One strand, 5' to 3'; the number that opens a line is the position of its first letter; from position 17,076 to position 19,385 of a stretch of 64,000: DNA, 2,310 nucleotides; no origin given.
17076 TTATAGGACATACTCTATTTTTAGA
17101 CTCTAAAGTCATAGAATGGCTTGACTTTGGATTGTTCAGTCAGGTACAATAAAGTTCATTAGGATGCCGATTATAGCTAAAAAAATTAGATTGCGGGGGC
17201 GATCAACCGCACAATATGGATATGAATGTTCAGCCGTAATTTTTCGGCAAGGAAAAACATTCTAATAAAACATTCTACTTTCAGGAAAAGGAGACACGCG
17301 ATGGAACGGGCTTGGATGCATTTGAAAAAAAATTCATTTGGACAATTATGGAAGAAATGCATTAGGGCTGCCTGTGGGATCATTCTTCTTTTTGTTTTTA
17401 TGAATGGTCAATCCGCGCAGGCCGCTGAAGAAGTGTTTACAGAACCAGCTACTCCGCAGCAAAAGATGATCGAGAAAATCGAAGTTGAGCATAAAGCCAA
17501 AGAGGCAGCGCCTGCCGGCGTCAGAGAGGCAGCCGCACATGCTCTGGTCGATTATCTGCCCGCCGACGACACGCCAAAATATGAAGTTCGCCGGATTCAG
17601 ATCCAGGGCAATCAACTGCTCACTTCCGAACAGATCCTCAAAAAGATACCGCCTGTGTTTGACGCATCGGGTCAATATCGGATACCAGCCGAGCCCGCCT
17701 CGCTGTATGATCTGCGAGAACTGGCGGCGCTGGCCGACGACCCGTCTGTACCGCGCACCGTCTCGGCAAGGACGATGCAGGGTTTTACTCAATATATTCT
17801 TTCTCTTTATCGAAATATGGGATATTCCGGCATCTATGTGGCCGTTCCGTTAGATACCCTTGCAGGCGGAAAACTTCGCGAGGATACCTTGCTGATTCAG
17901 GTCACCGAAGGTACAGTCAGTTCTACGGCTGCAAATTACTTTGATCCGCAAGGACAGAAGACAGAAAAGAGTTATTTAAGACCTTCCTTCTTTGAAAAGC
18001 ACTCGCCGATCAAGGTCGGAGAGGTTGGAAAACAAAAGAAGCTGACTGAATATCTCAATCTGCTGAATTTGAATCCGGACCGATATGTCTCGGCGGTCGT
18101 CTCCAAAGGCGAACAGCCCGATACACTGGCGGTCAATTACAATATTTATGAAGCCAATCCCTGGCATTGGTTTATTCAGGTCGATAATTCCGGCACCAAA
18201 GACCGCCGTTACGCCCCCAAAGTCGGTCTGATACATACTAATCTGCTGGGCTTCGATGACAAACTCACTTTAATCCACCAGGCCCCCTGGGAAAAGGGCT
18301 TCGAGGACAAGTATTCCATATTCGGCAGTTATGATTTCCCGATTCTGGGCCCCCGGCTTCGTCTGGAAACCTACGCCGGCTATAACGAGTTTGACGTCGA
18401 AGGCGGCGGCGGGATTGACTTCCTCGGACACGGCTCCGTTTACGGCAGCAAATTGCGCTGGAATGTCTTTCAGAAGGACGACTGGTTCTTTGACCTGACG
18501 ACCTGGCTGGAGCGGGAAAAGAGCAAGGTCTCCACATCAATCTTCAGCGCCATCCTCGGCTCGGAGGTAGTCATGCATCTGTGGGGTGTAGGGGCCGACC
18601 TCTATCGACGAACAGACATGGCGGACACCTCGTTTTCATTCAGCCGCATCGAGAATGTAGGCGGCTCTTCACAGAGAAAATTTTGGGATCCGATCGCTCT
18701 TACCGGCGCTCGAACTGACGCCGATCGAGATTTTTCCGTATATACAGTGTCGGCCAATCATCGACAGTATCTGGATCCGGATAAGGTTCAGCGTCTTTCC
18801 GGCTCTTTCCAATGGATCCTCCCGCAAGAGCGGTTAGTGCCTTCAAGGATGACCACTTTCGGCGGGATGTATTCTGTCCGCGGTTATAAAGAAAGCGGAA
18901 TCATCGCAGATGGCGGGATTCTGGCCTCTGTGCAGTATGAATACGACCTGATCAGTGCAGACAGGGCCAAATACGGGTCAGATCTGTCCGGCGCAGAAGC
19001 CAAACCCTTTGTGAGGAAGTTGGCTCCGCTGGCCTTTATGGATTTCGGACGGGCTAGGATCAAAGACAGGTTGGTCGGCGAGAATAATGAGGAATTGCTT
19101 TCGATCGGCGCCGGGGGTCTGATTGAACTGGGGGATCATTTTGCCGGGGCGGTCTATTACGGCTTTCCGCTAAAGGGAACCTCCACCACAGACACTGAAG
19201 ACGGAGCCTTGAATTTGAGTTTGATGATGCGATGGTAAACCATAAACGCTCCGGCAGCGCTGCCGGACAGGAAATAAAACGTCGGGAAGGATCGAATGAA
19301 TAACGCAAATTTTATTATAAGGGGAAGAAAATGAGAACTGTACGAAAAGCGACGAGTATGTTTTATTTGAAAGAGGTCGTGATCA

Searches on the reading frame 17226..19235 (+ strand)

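Call 31: search_protein_families(library=pfam, proteins=[window:17226-19235:+], max_evalue=0.00001)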
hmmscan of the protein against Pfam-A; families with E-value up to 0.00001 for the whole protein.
window:17226-19235:+ (670 aa): 1 family
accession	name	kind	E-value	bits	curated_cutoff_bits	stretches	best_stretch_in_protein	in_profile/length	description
PF03865.19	ShlB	-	6.8e-12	45.9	22.7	1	493-567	186-264/311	Haemolysin secretion/activation protein ShlB/FhaC/HecB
